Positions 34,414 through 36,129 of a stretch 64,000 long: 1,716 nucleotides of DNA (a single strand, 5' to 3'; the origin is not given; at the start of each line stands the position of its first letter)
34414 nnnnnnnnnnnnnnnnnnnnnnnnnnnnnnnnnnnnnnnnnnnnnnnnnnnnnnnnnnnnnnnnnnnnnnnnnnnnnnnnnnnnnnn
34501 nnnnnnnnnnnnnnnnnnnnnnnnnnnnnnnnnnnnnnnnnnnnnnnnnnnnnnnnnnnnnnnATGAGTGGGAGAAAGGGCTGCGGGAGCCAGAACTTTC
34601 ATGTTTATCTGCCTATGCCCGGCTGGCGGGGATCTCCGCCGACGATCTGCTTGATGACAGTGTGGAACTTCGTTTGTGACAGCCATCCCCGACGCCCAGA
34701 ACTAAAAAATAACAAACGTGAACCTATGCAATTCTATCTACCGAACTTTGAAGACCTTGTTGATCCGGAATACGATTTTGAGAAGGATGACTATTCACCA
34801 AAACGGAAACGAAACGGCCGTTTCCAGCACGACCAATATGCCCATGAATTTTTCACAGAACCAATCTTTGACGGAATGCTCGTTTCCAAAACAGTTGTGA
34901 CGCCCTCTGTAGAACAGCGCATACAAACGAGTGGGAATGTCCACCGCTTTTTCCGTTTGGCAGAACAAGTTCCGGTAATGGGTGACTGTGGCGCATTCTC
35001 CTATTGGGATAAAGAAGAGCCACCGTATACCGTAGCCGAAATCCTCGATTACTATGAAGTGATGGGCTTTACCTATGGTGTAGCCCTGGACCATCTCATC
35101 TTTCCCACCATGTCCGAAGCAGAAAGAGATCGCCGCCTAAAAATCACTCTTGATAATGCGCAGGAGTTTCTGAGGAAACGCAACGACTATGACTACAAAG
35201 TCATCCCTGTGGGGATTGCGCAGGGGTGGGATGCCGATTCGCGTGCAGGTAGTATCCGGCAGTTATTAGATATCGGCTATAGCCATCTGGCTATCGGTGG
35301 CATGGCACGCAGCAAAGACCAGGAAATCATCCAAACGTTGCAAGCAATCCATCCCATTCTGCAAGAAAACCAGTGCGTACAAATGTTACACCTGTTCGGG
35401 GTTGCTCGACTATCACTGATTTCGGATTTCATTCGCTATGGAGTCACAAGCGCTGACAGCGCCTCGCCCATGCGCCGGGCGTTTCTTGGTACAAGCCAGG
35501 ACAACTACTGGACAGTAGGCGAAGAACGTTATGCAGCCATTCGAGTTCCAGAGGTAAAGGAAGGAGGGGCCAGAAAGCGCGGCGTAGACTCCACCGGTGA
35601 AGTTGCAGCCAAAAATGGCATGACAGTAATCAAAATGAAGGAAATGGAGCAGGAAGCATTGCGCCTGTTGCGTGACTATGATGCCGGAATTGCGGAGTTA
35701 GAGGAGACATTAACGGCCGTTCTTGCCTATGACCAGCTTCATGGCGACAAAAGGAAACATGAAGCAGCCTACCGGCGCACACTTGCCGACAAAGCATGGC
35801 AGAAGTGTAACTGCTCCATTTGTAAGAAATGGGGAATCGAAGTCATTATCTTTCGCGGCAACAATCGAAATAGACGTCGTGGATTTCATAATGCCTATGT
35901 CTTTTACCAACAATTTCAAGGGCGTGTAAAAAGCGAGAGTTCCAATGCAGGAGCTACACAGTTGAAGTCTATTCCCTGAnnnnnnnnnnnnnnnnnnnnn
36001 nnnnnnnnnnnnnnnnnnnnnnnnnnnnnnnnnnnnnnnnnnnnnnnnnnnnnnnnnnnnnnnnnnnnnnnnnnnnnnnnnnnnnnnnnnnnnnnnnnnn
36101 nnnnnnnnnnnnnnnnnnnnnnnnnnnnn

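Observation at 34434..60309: Non-canonical Dpd-type 7-deazaguanine DNA modification/restriction island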

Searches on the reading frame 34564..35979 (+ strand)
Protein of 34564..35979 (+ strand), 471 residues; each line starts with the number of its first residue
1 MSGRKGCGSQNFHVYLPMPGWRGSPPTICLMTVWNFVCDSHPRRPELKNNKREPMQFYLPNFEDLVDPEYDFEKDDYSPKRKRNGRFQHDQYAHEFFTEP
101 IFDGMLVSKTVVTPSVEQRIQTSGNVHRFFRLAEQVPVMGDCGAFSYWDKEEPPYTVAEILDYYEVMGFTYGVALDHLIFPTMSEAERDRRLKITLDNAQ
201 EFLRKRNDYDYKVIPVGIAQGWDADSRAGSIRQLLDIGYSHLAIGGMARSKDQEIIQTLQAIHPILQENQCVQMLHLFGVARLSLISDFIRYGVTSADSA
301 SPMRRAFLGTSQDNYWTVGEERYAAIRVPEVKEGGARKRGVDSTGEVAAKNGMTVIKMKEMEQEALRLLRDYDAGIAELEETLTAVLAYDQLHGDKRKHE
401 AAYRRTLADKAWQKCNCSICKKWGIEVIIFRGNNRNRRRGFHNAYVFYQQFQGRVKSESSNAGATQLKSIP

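Call 3: search_protein_families(library=pfam, proteins=[window:34564-35979:+], max_evalue=0.01)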
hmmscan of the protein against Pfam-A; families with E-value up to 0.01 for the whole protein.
window:34564-35979:+ (471 aa): 1 family
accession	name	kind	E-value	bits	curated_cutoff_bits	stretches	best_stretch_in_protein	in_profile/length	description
PF01702.25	TGT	-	1.7e-12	47.5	26.3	1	124-306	65-262/357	Queuine tRNA-ribosyltransferase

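Call 4: search_protein_families(library=padloc, proteins=[window:34564-35979:+], max_evalue=0.01)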
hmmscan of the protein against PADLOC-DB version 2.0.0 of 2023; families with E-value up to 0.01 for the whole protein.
window:34564-35979:+ (471 aa): 4 families
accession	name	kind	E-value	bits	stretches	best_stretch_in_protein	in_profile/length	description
PDLC02807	DpdA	-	1.5e-127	423.8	1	55-460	1-414/417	DpdA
PDLC02808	DpdA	-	4.2e-69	231.2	1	139-451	1-312/317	DpdA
PDLC02810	DpdA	-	8.9e-53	176.9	1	250-454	4-200/224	DpdA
PDLC02809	DpdA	-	1.7e-36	123.9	1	55-249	4-210/210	DpdA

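Call 13: search_protein_families(library=ncbifam, proteins=[window:34564-35979:+], max_evalue=0.01)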
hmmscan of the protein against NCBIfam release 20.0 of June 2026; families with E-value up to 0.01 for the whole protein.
window:34564-35979:+ (471 aa): 4 families
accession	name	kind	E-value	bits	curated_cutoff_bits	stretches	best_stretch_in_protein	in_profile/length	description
NF041059.1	DpdA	equivalog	1.3e-130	435.9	200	1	55-452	1-404/406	tRNA-guanine transglycosylase DpdA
TIGR00449.1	tgt_general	superfamily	2.4e-10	39.8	47.6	1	159-307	124-270/367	tRNA-guanine transglycosylase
TIGR00432.2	arcsn_tRNA_tgt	equivalog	1e-07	30.7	350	1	126-301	74-247/441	tRNA guanosine(15) transglycosylase TgtA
TIGR00430.1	Q_tRNA_tgt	equivalog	1.8e-07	30.4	306.75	1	172-310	137-274/368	tRNA guanosine(34) transglycosylase Tgt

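Call 14: search_protein_families(library=phrogs, proteins=[window:34564-35979:+], max_evalue=0.01)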
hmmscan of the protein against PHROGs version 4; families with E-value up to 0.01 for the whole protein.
window:34564-35979:+ (471 aa): 0 families

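Call 19: find_related_loci(query=window:34726-35979:+, collection=genome_contigs, flank=10000)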
Query window:34726-35979:+ (417 aa) in genome_contigs; peptide patterns used: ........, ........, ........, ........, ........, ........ (x = any residue, [..] = any of these).
27 stretches matched a pattern; 1 encode a relative of the query (tblastn E <= 1e-3); 1 distinct loci.
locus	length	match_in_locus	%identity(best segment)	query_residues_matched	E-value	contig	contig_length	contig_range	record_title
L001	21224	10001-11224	76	1-408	0e+0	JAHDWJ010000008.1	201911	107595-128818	MAG: Anaerolineae bacterium isolate CHL7 NODE_194_length_201911_cov_21.207400, whole genome shotgun sequence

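Call 32: search_dna_similar(query=window:34726-35979:+, collection=plasmids, mode=protein, max_rows=25)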
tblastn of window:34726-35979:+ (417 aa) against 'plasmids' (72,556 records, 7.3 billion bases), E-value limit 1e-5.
Records with a match: 27; places in all: 30; records where one place covers at least 80% of the query: 22.
Best place of each record, by identity: <60% 27.
By first word of the organism name: Allocoleopsis 1; Picosynechococcus 1; Nostoc 1; Paenibacillus 1; Scytonema 1; Enterobacter 1; Sinorhizobium 1; Azospirillum 1; Methylobacterium 1; Skermanella 1; and 17 more.
By predicted mobility (MOB-suite, as given by PLSDB): non-mobilizable 18; conjugative 6; mobilizable 3.
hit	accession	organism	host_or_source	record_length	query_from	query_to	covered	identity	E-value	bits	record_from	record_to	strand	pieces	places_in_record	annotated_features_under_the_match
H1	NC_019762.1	Allocoleopsis franciscana PCC 7113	-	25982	1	403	97%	44.4%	6e-96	322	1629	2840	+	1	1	dpdA: tRNA-guanine transglycosylase DpdA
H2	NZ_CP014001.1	Picosynechococcus sp. PCC 73109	cell culture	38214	1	398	95%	44.3%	4e-91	308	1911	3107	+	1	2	dpdA: tRNA-guanine transglycosylase DpdA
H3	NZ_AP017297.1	Nostoc sp. NIES-3756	-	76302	1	397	95%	44.3%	2e-97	326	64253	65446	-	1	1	dpdA: tRNA-guanine transglycosylase DpdA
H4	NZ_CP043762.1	Paenibacillus sp. 37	whole organism,rhizosphere of Abies ...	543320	1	403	97%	42.2%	4e-91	308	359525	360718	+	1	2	dpdA: tRNA-guanine transglycosylase DpdA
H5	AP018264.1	Scytonema sp. NIES-4073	-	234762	1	405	97%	40.5%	6e-88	298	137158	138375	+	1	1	tgt: queuine tRNA-ribosyltransferase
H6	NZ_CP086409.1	Enterobacter cloacae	water,water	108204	1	398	95%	39.3%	9e-79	272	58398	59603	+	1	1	dpdA: tRNA-guanine transglycosylase DpdA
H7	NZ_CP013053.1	Sinorhizobium americanum CCGM7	Phaseolus vulgaris,root nodules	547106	1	393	94%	37.1%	8e-64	229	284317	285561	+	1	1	dpdA: tRNA-guanine transglycosylase DpdA | dbpB: DGQHR domain-containing protein DpdB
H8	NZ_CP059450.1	Azospirillum brasilense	Prokaryotes,soil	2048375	1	393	94%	36.4%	6e-66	235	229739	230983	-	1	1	none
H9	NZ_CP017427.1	Methylobacterium sp. XJLW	single cell,soil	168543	1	397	95%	36.0%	5e-62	224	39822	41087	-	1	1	dpdA: tRNA-guanine transglycosylase DpdA | dbpB: DGQHR domain-containing protein DpdB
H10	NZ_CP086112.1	Skermanella rosea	single cell,hydrocarbon-contaminated ...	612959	1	393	94%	36.1%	1e-61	223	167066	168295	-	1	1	dpdA: tRNA-guanine transglycosylase DpdA | dbpB: DGQHR domain-containing protein DpdB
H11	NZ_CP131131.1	Shinella zoogloeoides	isolate,Activated charcoal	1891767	1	417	100%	34.0%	1e-59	217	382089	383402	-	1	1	none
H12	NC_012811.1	Methylorubrum extorquens AM1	-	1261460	2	394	94%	35.6%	1e-60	220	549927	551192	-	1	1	none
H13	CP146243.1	Agrobacterium vitis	Vitis vinifera,cell culture,Grape gall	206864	1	405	97%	34.5%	2e-57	210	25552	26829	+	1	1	dpdA: tRNA-guanine transglycosylase DpdA | dbpB: DGQHR domain-containing protein DpdB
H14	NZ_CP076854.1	Rhizobium sp. WYJ-E13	Curcuma wenyujin Y.H. Chen et C. ...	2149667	1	393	94%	35.5%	2e-61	222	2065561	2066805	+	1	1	none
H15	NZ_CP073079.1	Caulobacter sp. S6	pure culture,soil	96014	1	398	95%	35.0%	8e-57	208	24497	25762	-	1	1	dpdA: tRNA-guanine transglycosylase DpdA | dbpB: DGQHR domain-containing protein DpdB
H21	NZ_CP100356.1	Natronosalvus rutilus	cell culture,sediment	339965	1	353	85%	30.4%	1e-12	153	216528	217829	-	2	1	queuine tRNA-ribosyltransferase tRNA-guanine transglycosylase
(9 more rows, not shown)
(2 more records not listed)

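Call 33: get_annotated_region(hit=H1, flank=20000)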
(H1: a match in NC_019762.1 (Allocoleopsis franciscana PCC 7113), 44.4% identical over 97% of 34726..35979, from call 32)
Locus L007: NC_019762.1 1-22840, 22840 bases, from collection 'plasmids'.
description: Allocoleopsis franciscana PCC 7113 plasmid pMIC7113.07, complete sequence
organism: Allocoleopsis franciscana PCC 7113 (NCBI taxid 1173027)
taxonomy: Bacteria; Cyanobacteriota; Cyanophyceae; Coleofasciculales; Coleofasciculaceae; Allocoleopsis; Allocoleopsis franciscana; Allocoleopsis franciscana PCC 7113
host: -; source: -; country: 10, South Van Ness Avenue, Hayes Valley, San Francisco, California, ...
typing (MOB-suite, as given by PLSDB): non-mobilizable; replicon rep_cluster_1719
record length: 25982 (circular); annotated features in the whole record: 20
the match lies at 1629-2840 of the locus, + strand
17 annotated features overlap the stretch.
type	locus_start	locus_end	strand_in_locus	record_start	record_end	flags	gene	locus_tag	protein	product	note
CDS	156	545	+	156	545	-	-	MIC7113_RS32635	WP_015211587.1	6-carboxytetrahydropterin synthase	GO:0008616 - queuosine biosynthetic process [Evidence IEA]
CDS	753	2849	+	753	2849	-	dpdA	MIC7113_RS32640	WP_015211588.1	tRNA-guanine transglycosylase DpdA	GO:0006400 - tRNA modification [Evidence IEA]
CDS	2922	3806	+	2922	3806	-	-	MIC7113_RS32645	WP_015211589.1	hypothetical protein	-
CDS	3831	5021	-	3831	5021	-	-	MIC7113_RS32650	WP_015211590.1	hypothetical protein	-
CDS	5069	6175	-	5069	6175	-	-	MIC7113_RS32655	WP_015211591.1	DNA sulfur modification protein DndB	-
CDS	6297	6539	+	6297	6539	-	-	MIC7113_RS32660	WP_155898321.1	hypothetical protein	-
CDS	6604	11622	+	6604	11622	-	-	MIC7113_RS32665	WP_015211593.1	DEAD/DEAH box helicase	-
CDS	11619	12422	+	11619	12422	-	-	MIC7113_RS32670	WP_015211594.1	phospholipase D-like domain-containing protein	-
CDS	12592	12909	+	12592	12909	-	-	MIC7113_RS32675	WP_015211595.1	nucleotide pyrophosphohydrolase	-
CDS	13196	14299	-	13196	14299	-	-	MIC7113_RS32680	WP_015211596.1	DUF4351 domain-containing protein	-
CDS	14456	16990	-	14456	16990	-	-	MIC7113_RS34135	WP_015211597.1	tyrosine-type recombinase/integrase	GO:0015074 - DNA integration [Evidence IEA]; GO:0006310 - DNA recombination [Evidence IEA]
CDS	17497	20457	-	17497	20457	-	-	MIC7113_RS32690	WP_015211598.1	DUF3854 domain-containing protein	-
CDS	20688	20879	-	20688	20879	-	-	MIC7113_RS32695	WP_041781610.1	plasmid partition protein ParG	-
CDS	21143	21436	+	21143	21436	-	-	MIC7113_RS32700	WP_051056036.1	hypothetical protein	-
CDS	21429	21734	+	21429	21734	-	-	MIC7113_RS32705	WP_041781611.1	hypothetical protein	-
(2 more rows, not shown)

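Call 34: get_annotated_region(hit=H6, flank=20000)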
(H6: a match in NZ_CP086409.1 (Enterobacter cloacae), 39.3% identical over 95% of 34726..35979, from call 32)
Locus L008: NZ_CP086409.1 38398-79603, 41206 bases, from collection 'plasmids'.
description: Enterobacter cloacae strain POL9 plasmid pPOL9A, complete sequence
organism: Enterobacter cloacae (NCBI taxid 550)
taxonomy: Bacteria; Pseudomonadota; Gammaproteobacteria; Enterobacterales; Enterobacteriaceae; Enterobacter; Enterobacter cloacae
host: -; source: water,water; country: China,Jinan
typing (MOB-suite, as given by PLSDB): non-mobilizable; replicon IncY
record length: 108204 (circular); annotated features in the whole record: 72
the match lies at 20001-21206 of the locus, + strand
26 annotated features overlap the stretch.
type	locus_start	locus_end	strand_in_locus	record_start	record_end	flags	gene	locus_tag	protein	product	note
CDS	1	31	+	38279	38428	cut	-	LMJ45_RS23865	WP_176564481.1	hypothetical protein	-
CDS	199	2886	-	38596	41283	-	-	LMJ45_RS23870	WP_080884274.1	cation-transporting P-type ATPase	-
CDS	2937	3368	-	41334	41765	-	-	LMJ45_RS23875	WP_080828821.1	universal stress protein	-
CDS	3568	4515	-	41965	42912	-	-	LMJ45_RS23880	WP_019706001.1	IS30-like element ISAs2 family transposase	GO:0006313 - DNA transposition [Evidence IEA]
CDS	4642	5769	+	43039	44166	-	-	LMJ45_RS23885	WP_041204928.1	ISAs1-like element ISKpn9 family transposase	GO:0006313 - DNA transposition [Evidence IEA]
CDS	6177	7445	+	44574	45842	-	-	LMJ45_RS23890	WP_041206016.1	IS4-like element ISAeme4 family transposase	GO:0006313 - DNA transposition [Evidence IEA]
CDS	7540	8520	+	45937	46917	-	-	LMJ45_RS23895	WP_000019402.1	IS5-like element IS5 family transposase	GO:0006313 - DNA transposition [Evidence IEA]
CDS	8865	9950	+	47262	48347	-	-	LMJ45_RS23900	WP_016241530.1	efflux RND transporter periplasmic adaptor subunit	GO:0006810 - transport [Evidence IEA]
CDS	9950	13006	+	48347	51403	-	-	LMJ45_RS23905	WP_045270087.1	efflux RND transporter permease subunit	-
CDS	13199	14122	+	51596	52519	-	-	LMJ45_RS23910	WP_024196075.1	acyltransferase family protein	-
CDS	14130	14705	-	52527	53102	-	pagP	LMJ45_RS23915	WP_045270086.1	lipid IV(A) palmitoyltransferase PagP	-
CDS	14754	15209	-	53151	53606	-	merR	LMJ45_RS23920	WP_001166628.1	Hg(II)-responsive transcriptional regulator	-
CDS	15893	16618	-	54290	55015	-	-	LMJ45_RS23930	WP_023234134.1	carbonic anhydrase family protein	-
CDS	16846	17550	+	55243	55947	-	-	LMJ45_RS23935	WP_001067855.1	IS6-like element IS26 family transposase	GO:0006313 - DNA transposition [Evidence IEA]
CDS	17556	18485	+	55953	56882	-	-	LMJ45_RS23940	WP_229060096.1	IS5 family transposase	-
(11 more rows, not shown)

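Call 38: search_protein_families(library=pfam, proteins=[L008:19067-19918:+, L007:753-2849:+, L007:2922-3806:+, L007:3831-5021:-, L008:22390-24573:-, L008:29548-30396:-], max_evalue=0.01)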
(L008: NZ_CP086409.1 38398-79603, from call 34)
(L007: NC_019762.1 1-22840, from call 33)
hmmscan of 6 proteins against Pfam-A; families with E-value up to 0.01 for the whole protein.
L008:19067-19918:+ (283 aa): 1 family
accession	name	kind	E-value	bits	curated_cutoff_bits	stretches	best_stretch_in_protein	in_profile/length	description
PF21818.3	DUF6884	-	6.2e-05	23.6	30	1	19-68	14-63/135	Family of unknown function (DUF6884)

L007:753-2849:+ (698 aa): 3 families
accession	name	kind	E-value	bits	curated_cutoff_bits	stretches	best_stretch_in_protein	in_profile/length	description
PF01702.25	TGT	-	2.8e-12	46.8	26.3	1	336-538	41-262/357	Queuine tRNA-ribosyltransferase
PF21818.3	DUF6884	-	8.3e-10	39.4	30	1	44-161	12-122/135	Family of unknown function (DUF6884)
PF03883.20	H2O2_YaaD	-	0.00032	20.7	29.6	1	33-106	62-132/236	Peroxide stress protein YaaA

L007:2922-3806:+ (294 aa): 0 families

L007:3831-5021:- (396 aa): 0 families

L008:22390-24573:- (727 aa): 0 families

L008:29548-30396:- (282 aa): 0 families

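Call 40: search_solved_structures(query=window:34726-35979:+, max_evalue=0.001, show_alignments=1)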
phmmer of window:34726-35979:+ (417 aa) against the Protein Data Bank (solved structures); distinct sequences matched with E-value up to 0.001: 7.
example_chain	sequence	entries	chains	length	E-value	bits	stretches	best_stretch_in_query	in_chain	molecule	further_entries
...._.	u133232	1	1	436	5.2e-86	292.2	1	2-402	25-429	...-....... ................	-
6ygv_A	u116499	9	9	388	0.00025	23.3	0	152-253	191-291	Queuine tRNA-ribosyltransferase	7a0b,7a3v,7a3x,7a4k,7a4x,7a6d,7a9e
4dy1_A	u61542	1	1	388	0.00048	22.3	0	156-253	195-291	Queuine tRNA-ribosyltransferase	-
7apl_A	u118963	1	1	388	0.0005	22.2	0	133-252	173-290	Queuine tRNA-ribosyltransferase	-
6yfw_A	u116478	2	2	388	0.00086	21.5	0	152-252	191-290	Queuine tRNA-ribosyltransferase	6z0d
6h7c_A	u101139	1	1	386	0.00091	21.4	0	135-252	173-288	Queuine tRNA-ribosyltransferase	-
6yry_A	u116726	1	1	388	0.00093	21.4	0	152-252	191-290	Queuine tRNA-ribosyltransferase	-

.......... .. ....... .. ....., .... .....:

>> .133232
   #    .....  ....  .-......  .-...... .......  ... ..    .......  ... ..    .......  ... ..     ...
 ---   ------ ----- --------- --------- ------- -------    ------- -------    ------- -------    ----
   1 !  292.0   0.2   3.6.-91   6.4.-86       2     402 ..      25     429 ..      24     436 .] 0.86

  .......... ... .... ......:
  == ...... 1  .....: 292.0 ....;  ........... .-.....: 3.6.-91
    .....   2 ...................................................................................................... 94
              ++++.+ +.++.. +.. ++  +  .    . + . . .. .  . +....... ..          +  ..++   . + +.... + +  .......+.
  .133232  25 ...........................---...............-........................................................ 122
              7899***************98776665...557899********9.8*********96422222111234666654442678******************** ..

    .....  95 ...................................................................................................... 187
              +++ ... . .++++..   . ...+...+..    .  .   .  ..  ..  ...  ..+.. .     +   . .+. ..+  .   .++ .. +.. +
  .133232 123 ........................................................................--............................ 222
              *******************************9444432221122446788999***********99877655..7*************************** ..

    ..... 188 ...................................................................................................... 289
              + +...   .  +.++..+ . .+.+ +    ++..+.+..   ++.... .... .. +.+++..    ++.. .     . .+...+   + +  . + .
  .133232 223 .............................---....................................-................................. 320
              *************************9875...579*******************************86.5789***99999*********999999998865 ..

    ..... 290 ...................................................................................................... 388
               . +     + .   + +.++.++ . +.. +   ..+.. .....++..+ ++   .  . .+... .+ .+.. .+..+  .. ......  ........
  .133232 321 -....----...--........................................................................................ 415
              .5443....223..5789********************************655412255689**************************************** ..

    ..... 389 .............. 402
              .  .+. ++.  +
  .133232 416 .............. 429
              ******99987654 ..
